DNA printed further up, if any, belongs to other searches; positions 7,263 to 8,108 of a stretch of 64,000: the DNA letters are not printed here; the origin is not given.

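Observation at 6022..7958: OLD/AAA_15-type ABC ATPase plus small overlapping Toprim-like partner: split two-gene defence-like module (PARIS/OLD-like architecture)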

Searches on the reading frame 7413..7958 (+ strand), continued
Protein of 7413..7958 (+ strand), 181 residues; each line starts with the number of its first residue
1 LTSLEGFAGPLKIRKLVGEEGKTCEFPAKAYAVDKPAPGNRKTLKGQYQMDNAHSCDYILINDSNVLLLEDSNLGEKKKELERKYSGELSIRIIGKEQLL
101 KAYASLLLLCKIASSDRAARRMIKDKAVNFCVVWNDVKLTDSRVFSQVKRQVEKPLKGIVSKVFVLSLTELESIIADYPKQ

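Call 41: find_encoding_contigs(protein=P0002, flank=8000, max_places=2)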
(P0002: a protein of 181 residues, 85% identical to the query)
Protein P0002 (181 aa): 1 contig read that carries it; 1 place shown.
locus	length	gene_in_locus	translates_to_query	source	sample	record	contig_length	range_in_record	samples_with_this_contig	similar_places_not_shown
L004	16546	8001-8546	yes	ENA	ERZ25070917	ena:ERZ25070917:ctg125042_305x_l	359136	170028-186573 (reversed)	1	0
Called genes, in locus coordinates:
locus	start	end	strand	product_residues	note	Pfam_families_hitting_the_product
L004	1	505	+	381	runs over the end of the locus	PF03743:TrbI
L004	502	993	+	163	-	PF09676:TraV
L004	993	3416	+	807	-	PF11130:TraC_F_IV, PF01935:DUF87 (weak), PF19044:P-loop_TraG, PF12846:AAA_10 (faint), PF19044:P-loop_TraG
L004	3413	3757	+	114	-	PF09677:TrbI_Ftype (weak)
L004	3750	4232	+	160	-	PF10502:Peptidase_S26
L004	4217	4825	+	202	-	-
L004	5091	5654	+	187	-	-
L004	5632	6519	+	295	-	PF08843:AbiEii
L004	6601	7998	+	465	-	PF13175:AAA_15, PF13304:AAA_21, PF13175:AAA_15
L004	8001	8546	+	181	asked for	-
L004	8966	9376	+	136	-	-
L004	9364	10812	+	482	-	-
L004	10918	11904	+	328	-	PF06834:TraU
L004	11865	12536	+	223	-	PF09673:TrbC_Ftype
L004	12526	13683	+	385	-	PF06986:F_T4SS_TraN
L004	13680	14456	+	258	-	PF13728:TraF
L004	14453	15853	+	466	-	PF06122:TraH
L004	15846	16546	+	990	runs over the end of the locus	PF07916:TraG_N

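Call 54: list_cluster_members(proteins=[P0001, P0172, P0004, P0133])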
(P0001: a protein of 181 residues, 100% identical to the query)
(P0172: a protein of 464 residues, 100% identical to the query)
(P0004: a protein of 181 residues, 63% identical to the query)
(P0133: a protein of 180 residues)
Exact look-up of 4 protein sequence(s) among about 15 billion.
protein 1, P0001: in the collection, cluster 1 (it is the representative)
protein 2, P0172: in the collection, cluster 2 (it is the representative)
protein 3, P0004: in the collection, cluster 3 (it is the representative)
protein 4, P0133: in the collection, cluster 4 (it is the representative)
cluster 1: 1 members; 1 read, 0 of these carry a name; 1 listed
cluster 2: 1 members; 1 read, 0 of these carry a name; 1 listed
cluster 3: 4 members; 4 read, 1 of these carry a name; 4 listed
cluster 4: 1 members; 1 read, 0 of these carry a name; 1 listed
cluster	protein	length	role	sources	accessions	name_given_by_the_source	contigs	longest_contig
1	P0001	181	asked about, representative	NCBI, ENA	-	-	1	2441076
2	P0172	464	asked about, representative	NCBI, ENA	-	-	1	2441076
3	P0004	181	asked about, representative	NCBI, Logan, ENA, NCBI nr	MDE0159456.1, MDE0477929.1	MAG: hypothetical protein OXI02_07720 [Candidatus Dadabacteria bacterium] | hypothetical protein [Candidatus Dadabacteria bacterium]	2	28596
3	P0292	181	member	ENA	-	-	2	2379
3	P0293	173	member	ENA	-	-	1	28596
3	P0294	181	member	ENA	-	-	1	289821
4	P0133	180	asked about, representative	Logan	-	-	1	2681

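Call 55: fold_search(model_id=the predicted structure, library=viral)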
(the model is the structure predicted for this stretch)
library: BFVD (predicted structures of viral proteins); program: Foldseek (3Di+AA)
matches with E <= 10: 497; with E <= 0.001: 0
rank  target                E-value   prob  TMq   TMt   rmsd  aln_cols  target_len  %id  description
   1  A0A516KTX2            1.1e-02  0.84  0.33  0.24  11.8       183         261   10  (no name in the UniProt tables at hand)
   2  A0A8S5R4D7            3.2e-02  0.47  0.30  0.25   9.4       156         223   12  Uncharacterized protein [Podoviridae sp. ct8nN1]
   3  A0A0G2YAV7            5.0e-02  0.28  0.22  0.13   8.4       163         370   10  Replication factor c small subunit [Acanthamoeba polyphaga mimivirus Kroon]
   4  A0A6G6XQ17            6.8e-02  0.10  0.19  0.14  14.0       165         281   12  (no name in the UniProt tables at hand)
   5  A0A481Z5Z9            1.0e-01  0.13  0.19  0.19  13.2       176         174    8  Ras family GTPase [Pithovirus LCPAC202]
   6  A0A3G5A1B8            1.5e-01  0.23  0.26  0.23   7.9       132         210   11  Uncharacterized protein [Harvfovirus sp.]
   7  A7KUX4                1.5e-01  0.20  0.34  0.23  12.9       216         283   10  (no name in the UniProt tables at hand)
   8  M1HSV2                1.5e-01  0.20  0.24  0.15   8.1       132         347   14  (no name in the UniProt tables at hand)
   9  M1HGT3                1.6e-01  0.25  0.24  0.11   7.7       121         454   12  (no name in the UniProt tables at hand)
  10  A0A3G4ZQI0            1.7e-01  0.18  0.25  0.25   8.6       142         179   10  Uncharacterized protein [Terrestrivirus sp.]
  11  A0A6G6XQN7            1.8e-01  0.10  0.19  0.11  10.2       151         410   11  (no name in the UniProt tables at hand)
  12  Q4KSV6                1.8e-01  0.09  0.25  0.15  15.3       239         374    9  ORF-124 peptide [Chrysodeixis chalcites nucleopolyhedrovirus]
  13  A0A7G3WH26            1.9e-01  0.23  0.29  0.31   8.9       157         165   12  Putative endodeoxyribonuclease I [Arthronema virus TR020]
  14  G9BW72                2.2e-01  0.08  0.22  0.17  14.1       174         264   11  (no name in the UniProt tables at hand)
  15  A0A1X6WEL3            2.3e-01  0.33  0.33  0.27   4.8       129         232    8  (no name in the UniProt tables at hand)
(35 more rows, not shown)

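Call 72: search_protein_families(library=pfam, proteins=[L004:5091-5651:+, L004:5632-6516:+], max_evalue=0.1)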
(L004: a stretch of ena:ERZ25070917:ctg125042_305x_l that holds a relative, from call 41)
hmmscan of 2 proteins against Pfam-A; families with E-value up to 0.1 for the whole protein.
L004:5091-5651:+ (187 aa): 2 families
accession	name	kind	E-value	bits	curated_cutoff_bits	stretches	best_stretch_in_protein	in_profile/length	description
PF19570.5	DUF6088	-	0.019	15.2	25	1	35-105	26-101/172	Family of unknown function (DUF6088)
PF00660.22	SRP1_TIP1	-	0.063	13.8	25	1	68-131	11-73/99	Seripauperin and TIP1 family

L004:5632-6516:+ (295 aa): 1 family
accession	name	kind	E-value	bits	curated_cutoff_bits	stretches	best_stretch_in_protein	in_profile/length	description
PF08843.17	AbiEii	-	5.4e-29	102.2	22.5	1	43-265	8-225/238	Nucleotidyl transferase AbiEii toxin, Type IV TA system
